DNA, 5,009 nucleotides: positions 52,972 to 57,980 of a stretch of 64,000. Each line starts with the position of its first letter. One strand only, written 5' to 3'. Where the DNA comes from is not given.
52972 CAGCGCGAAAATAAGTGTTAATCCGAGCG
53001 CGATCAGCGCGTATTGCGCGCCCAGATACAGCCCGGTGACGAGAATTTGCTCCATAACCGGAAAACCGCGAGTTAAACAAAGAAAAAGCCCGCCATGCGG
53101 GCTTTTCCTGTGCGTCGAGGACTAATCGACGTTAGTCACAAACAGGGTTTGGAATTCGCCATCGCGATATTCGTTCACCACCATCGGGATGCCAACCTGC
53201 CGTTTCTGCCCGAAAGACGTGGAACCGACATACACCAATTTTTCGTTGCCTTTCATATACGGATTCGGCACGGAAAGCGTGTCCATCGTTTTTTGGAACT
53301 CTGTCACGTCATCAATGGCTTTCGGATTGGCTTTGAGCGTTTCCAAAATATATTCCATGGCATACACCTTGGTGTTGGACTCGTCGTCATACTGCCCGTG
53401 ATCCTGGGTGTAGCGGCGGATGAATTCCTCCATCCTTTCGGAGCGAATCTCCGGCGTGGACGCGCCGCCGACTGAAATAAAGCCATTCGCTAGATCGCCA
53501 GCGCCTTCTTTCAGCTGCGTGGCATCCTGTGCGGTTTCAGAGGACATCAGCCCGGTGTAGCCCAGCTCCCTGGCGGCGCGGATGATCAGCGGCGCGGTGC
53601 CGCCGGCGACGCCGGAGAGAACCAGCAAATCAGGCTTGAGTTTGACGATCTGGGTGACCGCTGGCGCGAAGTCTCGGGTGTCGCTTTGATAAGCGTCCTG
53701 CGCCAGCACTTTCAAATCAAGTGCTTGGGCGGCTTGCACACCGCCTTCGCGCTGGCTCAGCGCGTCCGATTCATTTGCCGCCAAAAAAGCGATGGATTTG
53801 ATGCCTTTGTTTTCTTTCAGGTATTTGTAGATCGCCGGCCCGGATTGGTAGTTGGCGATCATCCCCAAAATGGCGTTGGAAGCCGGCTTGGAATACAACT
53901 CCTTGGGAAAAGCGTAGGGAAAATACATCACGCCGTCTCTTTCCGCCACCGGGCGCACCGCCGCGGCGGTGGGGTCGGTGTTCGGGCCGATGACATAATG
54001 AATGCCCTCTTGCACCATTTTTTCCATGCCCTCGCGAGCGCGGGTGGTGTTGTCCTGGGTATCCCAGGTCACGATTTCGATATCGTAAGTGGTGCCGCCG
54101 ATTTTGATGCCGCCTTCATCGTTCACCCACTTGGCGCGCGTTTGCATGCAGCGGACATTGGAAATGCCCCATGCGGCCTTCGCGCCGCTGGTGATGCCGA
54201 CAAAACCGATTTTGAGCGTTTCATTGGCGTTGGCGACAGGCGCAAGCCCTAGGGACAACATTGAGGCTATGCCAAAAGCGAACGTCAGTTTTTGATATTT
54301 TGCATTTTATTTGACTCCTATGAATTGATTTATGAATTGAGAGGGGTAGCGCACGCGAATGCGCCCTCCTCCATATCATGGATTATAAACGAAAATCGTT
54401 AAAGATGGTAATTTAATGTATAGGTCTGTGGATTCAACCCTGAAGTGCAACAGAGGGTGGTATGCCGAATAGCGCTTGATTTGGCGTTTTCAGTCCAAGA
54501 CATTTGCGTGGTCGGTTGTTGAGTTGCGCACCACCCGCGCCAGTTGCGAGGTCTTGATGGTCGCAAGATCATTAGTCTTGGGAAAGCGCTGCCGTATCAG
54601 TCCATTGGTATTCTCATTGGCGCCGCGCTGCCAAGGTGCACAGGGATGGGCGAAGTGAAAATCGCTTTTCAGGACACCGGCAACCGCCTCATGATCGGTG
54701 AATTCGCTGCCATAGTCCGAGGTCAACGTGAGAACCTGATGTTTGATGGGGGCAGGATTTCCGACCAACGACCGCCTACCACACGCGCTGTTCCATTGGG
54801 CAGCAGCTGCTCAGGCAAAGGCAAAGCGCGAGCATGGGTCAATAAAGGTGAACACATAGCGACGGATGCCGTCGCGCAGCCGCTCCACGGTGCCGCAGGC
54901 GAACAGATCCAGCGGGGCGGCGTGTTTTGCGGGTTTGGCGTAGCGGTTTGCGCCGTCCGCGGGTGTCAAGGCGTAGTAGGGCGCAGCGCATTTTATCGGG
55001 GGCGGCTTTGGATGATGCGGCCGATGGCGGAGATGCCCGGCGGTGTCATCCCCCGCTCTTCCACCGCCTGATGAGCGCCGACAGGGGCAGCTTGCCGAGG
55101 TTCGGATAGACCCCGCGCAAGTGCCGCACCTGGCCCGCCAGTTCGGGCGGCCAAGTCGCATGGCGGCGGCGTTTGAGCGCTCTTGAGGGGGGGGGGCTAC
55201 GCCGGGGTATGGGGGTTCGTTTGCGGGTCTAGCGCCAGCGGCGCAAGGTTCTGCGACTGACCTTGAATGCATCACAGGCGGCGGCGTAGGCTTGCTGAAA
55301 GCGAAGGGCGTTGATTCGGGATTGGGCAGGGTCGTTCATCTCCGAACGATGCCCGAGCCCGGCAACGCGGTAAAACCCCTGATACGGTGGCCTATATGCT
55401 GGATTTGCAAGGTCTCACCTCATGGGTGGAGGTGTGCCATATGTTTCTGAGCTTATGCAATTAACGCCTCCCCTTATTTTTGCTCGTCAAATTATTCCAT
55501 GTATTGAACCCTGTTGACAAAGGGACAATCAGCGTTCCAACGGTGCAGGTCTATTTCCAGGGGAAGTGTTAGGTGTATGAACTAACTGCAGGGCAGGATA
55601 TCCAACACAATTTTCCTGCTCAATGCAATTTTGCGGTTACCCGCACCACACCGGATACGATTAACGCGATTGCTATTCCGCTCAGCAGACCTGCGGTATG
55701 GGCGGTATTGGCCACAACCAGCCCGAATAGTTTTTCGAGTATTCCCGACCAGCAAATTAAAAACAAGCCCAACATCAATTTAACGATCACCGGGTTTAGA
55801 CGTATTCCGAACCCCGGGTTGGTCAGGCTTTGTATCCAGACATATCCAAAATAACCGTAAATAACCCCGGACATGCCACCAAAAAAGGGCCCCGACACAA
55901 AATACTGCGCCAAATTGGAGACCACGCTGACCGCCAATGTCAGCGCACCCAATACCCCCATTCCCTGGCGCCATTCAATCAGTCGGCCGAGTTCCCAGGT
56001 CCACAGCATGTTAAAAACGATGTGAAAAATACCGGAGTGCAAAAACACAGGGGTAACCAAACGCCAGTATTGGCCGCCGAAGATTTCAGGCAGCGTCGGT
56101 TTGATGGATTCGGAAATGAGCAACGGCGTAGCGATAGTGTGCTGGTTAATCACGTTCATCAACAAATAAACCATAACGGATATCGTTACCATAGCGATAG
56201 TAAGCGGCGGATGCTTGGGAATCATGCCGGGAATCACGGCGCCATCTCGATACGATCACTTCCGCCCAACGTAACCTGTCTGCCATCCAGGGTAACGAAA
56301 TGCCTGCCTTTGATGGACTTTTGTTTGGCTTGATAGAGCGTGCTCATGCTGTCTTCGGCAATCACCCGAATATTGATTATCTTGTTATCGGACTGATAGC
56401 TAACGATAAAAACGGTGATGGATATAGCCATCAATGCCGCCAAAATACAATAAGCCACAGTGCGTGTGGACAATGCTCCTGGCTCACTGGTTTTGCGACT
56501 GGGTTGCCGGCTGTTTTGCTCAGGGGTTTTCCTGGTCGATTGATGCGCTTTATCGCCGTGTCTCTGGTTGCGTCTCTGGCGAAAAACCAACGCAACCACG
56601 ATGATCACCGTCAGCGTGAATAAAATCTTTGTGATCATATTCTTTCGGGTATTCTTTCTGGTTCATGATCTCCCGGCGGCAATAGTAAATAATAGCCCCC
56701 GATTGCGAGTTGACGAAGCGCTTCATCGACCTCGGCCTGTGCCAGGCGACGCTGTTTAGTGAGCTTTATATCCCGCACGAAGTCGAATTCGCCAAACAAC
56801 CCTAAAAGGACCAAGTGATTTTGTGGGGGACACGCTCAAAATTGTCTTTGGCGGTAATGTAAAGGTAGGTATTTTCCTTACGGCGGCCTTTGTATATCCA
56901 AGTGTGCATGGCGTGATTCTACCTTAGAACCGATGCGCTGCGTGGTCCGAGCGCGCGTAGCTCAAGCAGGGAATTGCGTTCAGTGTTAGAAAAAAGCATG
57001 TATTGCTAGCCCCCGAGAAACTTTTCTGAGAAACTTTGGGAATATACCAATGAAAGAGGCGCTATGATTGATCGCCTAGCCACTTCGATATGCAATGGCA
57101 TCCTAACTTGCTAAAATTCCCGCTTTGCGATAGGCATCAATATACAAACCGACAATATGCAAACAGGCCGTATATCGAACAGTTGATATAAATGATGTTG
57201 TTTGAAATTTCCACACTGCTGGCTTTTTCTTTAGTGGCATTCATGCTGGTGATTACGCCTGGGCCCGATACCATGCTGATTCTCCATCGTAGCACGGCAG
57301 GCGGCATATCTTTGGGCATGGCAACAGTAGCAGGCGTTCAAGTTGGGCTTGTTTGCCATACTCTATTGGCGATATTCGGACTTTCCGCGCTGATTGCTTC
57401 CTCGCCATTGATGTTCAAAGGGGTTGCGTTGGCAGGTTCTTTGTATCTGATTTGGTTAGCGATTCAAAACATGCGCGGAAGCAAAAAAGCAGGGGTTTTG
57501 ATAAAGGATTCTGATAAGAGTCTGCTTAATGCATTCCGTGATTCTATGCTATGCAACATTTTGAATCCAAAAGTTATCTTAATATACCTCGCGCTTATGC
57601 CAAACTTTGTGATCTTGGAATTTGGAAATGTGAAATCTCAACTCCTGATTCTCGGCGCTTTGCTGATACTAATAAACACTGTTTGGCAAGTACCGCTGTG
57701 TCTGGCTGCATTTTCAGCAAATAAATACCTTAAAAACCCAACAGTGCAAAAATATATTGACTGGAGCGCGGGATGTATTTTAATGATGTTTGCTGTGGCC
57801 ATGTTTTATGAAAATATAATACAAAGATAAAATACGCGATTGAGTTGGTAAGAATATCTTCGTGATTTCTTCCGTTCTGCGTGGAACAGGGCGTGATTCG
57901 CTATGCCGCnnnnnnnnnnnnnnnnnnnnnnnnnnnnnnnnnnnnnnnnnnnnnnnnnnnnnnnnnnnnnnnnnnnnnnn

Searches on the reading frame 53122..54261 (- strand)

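Call 9: search_protein_families(library=pfam, proteins=[window:53122-54261:-], max_evalue=0.001)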
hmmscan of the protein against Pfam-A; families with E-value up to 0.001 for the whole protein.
window:53122-54261:- (379 aa): 4 families
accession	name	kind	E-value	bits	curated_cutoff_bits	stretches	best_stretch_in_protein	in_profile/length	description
PF13458.12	Peripla_BP_6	-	1.2e-48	166.9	31.7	1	15-337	1-319/343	Periplasmic binding protein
PF13433.12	Peripla_BP_5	-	1.2e-11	44.7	27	1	17-311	2-288/363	Periplasmic binding protein domain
PF01094.35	ANF_receptor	-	6.4e-10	39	25.4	1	58-296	22-270/353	Receptor family ligand binding region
PF13407.12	Peripla_BP_4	-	0.00068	19.7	35.1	0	58-107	151-204/258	Periplasmic binding protein domain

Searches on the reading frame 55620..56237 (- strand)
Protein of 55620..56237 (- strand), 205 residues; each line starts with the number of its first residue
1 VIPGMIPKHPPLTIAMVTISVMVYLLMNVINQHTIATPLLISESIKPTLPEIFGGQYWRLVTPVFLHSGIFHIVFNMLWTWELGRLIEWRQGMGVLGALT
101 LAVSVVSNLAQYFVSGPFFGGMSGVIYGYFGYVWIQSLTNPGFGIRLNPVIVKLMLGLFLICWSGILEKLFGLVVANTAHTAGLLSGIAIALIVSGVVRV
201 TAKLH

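Call 9: search_protein_families(library=pfam, proteins=[window:55620-56237:-], max_evalue=0.001)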
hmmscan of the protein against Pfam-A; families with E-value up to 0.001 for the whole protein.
window:55620-56237:- (205 aa): 1 family
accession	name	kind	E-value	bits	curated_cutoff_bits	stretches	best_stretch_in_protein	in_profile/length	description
PF01694.28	Rhomboid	-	2.8e-26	92.9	22.6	1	55-195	2-141/143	Rhomboid domain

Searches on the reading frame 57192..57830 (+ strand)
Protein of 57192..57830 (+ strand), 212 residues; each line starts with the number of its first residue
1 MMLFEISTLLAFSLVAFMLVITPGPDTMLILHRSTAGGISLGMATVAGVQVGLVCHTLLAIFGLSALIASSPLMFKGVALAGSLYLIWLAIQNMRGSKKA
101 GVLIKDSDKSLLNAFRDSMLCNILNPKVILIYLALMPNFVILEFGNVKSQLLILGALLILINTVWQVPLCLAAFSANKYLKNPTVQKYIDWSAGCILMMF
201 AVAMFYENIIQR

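Call 9: search_protein_families(library=pfam, proteins=[window:57192-57830:+], max_evalue=0.001)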
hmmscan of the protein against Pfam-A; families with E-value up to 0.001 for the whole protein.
window:57192-57830:+ (212 aa): 1 family
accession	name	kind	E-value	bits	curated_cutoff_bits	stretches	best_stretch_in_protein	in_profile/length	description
PF01810.24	LysE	-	1.2e-31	110.1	25.6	1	18-207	2-192/193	LysE type translocator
